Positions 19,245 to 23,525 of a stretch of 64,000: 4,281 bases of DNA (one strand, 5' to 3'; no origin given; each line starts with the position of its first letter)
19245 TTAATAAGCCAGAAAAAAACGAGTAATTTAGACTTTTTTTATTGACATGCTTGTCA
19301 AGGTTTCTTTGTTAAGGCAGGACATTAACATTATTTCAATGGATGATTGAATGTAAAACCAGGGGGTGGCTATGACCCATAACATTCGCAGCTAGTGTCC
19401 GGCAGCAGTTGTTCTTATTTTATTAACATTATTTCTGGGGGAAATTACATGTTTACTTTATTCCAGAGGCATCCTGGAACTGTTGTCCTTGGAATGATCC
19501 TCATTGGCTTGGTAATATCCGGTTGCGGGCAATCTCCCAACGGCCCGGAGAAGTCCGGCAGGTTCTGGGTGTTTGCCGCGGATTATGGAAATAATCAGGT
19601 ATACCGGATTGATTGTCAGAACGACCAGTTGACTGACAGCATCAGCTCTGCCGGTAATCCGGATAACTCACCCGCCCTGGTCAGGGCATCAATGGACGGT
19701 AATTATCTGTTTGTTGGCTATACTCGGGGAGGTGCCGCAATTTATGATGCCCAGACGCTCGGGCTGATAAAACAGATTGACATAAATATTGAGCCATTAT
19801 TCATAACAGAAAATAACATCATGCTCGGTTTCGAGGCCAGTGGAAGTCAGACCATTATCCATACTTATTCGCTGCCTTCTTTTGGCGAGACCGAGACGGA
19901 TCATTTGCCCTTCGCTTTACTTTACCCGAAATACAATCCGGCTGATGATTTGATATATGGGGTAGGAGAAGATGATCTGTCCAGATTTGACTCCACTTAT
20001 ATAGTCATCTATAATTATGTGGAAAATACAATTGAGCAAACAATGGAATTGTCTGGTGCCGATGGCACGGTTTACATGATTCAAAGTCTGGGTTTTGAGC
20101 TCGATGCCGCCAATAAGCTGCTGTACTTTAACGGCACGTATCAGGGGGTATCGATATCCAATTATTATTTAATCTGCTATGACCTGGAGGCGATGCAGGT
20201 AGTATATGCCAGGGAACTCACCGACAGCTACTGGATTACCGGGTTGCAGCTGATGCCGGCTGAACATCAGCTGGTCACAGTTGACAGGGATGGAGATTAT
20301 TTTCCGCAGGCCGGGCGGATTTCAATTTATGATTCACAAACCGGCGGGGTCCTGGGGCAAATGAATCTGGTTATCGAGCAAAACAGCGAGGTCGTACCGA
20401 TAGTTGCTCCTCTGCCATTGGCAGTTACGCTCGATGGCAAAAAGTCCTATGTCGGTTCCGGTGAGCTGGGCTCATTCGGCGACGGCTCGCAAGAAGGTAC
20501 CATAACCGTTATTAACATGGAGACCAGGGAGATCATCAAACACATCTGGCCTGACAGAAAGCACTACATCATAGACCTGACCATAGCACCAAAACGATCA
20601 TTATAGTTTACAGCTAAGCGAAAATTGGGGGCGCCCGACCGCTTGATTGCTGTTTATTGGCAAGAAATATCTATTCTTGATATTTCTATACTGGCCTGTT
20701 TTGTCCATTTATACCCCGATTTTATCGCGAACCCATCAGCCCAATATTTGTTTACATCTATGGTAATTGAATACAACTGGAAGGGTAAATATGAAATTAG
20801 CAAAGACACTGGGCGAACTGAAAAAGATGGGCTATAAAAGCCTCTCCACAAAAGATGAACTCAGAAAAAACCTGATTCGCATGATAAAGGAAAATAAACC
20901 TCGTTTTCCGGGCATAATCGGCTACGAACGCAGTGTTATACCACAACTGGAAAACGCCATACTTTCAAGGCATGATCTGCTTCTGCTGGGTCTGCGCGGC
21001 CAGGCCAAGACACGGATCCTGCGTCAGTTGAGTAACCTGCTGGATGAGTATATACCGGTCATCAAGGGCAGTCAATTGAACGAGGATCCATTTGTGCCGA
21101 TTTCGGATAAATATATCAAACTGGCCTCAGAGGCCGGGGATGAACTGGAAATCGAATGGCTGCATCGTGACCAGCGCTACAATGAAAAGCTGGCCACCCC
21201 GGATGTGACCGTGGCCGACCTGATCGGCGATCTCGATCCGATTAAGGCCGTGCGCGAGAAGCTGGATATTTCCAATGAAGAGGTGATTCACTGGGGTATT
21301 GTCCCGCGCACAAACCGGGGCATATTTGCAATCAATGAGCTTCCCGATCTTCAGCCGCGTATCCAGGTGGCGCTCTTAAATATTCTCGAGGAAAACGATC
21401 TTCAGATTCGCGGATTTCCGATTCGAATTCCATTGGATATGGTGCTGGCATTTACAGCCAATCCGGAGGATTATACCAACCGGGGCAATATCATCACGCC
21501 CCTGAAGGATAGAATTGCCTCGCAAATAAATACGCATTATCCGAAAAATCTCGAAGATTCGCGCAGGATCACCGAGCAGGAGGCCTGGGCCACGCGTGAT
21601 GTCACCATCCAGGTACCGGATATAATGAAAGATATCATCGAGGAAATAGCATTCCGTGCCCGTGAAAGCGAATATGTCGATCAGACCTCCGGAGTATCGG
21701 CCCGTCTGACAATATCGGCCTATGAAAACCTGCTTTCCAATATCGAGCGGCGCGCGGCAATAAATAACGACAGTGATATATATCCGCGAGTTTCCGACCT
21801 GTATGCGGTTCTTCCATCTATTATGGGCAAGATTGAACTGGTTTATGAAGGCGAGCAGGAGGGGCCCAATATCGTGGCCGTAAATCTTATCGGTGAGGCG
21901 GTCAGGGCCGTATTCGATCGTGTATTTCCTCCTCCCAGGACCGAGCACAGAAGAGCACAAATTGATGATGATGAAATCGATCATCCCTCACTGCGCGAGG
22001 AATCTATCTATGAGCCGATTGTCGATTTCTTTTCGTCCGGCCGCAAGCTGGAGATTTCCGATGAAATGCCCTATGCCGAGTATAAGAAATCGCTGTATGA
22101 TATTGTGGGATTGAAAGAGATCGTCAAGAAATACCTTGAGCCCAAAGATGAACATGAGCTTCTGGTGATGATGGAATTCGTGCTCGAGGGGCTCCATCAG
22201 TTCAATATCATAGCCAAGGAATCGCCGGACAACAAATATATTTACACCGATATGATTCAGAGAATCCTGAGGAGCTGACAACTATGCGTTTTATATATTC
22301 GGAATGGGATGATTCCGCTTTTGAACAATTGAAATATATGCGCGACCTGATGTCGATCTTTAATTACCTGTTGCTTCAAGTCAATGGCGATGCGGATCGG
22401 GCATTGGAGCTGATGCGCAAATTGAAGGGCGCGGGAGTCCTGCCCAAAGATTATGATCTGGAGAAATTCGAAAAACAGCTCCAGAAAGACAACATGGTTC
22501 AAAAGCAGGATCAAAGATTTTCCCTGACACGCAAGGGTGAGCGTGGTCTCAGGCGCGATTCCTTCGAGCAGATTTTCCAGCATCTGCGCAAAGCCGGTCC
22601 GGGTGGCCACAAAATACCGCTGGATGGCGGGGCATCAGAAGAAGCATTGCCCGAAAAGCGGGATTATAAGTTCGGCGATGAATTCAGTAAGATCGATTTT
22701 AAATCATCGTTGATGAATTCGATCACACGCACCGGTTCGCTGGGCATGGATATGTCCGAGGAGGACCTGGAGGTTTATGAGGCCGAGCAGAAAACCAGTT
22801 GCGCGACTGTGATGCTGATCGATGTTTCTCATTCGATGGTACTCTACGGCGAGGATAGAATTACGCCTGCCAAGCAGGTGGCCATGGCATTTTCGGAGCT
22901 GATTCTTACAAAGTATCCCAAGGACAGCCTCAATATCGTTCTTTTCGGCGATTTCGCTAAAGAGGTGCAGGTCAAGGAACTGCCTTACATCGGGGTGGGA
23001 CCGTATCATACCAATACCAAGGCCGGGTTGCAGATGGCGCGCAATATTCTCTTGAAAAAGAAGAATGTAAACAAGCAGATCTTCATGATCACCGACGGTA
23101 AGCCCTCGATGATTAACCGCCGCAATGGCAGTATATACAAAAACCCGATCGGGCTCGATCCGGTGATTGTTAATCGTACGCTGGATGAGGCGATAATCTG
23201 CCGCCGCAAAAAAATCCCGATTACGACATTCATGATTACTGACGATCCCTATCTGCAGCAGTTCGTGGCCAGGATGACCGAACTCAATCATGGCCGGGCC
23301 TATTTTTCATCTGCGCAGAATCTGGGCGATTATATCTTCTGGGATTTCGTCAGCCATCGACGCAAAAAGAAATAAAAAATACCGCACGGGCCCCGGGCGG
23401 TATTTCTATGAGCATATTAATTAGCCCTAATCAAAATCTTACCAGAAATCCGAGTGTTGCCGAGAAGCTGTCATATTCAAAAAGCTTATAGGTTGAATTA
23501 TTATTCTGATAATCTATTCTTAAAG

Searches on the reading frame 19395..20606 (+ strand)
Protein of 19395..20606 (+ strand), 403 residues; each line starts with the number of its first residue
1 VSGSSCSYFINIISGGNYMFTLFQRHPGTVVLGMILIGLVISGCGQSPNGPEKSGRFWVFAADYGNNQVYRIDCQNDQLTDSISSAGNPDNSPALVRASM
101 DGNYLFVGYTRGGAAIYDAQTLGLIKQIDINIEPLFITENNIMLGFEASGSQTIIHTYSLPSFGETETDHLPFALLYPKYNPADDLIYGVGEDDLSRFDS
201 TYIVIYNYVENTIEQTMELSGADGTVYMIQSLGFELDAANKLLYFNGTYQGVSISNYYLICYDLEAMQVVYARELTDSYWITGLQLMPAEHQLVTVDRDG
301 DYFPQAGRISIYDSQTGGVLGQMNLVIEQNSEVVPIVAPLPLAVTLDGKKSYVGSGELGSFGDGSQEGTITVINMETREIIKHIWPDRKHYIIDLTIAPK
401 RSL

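Call 6: search_protein_families(library=pfam, proteins=[window:19395-20606:+])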
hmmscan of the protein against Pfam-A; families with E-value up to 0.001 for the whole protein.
window:19395-20606:+ (403 aa): 1 family
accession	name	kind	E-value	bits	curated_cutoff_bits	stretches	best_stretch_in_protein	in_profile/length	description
PF24817.1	WD40_WDHD1_1st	-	0.00049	19.8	109.9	0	246-301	233-288/291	WDHD1 first WD40 domain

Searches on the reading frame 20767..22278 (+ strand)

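Call 6: search_protein_families(library=pfam, proteins=[window:20767-22278:+])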
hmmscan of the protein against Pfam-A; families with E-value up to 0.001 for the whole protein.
window:20767-22278:+ (503 aa): 1 family
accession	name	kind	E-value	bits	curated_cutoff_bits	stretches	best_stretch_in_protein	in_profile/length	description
PF07728.20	AAA_5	-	3.8e-07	30.6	22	0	135-249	25-138/139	AAA domain (dynein-related subfamily)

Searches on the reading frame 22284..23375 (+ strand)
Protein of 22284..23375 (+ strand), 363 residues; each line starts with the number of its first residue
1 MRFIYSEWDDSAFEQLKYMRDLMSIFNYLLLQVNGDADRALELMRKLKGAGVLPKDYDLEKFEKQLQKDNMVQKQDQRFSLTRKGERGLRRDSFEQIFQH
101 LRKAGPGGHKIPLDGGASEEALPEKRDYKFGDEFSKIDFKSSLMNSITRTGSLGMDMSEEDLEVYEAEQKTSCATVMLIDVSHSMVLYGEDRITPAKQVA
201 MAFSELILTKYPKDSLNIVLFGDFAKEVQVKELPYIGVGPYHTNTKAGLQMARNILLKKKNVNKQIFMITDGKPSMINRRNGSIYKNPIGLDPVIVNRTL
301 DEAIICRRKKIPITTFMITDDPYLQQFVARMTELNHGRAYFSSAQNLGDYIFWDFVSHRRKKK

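Call 6: search_protein_families(library=pfam, proteins=[window:22284-23375:+])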
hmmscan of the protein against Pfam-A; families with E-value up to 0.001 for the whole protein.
window:22284-23375:+ (363 aa): 1 family
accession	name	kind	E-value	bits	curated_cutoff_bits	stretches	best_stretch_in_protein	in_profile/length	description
PF13519.12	VWA_2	-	4.9e-09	37.2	27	1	175-273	1-107/107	von Willebrand factor type A domain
